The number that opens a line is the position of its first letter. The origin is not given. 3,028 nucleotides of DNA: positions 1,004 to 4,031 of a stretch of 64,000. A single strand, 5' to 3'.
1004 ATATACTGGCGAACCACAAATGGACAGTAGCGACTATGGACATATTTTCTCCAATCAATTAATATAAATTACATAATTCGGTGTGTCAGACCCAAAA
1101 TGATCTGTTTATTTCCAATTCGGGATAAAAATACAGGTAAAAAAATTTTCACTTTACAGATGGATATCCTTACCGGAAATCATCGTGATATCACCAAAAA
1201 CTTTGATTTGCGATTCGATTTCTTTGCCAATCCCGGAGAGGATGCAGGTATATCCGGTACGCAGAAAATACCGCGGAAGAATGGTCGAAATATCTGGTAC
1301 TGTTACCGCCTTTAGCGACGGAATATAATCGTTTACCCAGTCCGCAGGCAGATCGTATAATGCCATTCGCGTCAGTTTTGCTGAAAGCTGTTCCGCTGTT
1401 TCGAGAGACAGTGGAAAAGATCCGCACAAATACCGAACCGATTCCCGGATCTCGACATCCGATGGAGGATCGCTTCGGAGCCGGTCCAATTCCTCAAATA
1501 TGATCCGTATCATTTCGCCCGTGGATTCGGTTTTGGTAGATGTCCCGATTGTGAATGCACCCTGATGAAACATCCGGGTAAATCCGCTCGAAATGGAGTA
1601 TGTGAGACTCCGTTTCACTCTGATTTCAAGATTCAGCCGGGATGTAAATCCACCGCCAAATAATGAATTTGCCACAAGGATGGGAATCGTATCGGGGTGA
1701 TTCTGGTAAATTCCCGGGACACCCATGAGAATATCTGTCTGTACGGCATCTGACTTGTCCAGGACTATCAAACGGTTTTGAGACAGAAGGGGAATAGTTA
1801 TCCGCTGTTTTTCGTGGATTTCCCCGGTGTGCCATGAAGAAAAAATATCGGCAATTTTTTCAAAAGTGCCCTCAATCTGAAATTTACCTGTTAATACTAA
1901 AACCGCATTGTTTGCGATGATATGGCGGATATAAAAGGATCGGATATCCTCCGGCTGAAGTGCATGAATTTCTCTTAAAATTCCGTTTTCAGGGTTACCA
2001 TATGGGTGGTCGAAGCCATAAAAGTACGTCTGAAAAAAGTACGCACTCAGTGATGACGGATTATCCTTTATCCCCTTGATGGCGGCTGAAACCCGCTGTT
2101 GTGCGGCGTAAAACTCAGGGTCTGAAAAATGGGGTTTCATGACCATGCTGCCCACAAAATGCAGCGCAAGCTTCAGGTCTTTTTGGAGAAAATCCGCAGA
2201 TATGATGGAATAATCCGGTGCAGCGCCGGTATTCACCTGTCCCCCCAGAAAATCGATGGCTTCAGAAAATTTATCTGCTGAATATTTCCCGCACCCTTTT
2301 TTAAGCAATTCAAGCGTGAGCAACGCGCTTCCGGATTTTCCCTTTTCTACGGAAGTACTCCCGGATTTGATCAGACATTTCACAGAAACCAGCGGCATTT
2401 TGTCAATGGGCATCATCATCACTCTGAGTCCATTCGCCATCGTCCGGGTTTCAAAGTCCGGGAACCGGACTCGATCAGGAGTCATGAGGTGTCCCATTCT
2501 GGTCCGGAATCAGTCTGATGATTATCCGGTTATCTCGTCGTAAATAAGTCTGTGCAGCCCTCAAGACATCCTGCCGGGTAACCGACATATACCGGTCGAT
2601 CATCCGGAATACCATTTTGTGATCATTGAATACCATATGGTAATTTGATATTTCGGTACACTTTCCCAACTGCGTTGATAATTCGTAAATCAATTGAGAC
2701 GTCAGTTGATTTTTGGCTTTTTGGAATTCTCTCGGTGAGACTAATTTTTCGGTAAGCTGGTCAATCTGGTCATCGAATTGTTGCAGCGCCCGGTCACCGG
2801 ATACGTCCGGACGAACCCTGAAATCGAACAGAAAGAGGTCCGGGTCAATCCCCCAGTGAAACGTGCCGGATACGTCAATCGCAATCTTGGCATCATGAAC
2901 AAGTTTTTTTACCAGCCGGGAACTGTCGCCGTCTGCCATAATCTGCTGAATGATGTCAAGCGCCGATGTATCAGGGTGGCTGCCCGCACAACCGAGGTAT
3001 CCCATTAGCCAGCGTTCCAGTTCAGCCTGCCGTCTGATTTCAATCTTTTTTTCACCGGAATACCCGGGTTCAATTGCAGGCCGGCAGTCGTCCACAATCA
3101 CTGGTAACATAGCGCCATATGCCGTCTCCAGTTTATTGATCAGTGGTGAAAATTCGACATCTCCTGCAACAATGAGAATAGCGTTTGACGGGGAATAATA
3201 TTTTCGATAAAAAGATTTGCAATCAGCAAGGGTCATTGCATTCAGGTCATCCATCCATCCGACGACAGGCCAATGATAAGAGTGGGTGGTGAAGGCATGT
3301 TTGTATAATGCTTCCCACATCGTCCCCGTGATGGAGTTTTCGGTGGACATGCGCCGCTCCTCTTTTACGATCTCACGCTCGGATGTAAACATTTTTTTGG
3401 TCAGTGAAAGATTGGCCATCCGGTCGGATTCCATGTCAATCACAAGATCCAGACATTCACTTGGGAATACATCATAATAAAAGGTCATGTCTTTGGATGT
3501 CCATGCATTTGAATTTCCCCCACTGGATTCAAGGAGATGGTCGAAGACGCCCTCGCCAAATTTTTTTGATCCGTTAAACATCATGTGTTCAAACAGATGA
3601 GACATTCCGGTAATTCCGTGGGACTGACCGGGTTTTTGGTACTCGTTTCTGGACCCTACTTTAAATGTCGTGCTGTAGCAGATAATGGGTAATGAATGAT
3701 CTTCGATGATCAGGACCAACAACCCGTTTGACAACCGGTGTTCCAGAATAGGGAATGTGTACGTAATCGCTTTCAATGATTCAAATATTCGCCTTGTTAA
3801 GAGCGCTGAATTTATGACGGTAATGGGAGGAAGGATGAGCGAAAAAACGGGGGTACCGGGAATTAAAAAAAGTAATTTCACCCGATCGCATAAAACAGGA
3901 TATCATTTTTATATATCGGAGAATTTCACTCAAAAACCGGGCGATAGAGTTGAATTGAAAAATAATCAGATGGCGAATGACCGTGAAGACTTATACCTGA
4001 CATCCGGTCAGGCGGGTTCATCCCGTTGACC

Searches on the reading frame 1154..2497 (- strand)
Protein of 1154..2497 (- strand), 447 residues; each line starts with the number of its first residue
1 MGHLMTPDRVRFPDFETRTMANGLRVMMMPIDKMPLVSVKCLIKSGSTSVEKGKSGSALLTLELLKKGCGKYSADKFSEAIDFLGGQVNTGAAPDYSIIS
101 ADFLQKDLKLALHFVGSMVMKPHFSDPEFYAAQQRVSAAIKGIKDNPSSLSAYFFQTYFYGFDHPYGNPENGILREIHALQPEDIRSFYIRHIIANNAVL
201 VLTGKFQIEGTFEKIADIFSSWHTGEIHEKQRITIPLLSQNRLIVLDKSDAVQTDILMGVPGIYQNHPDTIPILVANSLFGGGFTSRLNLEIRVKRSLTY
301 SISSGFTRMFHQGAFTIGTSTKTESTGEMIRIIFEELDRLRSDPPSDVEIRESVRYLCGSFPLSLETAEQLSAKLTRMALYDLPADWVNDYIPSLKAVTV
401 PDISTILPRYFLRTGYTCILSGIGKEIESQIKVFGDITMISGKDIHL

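Call 64: search_protein_families(library=pfam, proteins=[window:1154-2497:-], max_evalue=0.00001)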
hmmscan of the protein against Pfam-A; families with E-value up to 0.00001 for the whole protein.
window:1154-2497:- (447 aa): 2 families
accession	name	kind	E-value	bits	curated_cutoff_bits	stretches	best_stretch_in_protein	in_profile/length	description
PF05193.26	Peptidase_M16_C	-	1.5e-31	110.1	23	1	180-355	2-179/181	Peptidase M16 inactive domain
PF00675.25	Peptidase_M16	-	3.2e-09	37.3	22.3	1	35-147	11-123/149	Insulinase (Peptidase family M16)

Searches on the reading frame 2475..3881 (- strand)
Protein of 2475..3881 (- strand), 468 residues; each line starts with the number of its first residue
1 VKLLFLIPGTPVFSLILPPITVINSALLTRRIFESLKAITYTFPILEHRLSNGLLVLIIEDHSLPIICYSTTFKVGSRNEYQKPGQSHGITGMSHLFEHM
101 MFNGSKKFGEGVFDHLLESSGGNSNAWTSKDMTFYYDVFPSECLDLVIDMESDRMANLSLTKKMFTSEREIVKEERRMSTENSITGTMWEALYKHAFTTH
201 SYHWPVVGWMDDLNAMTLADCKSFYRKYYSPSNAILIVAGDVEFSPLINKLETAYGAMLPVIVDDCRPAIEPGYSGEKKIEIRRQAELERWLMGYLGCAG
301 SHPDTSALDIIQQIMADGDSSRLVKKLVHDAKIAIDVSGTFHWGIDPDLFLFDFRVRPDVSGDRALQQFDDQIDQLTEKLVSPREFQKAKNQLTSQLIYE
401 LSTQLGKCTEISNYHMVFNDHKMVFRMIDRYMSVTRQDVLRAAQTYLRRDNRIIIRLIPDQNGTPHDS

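Call 64: search_protein_families(library=pfam, proteins=[window:2475-3881:-], max_evalue=0.00001)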
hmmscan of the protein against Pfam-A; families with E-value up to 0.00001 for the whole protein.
window:2475-3881:- (468 aa): 2 families
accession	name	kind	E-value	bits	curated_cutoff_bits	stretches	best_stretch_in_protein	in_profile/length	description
PF05193.26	Peptidase_M16_C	-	1.6e-24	87.2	23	1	216-393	2-181/181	Peptidase M16 inactive domain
PF00675.25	Peptidase_M16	-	4.7e-19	69.2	22.3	1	71-202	17-141/149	Insulinase (Peptidase family M16)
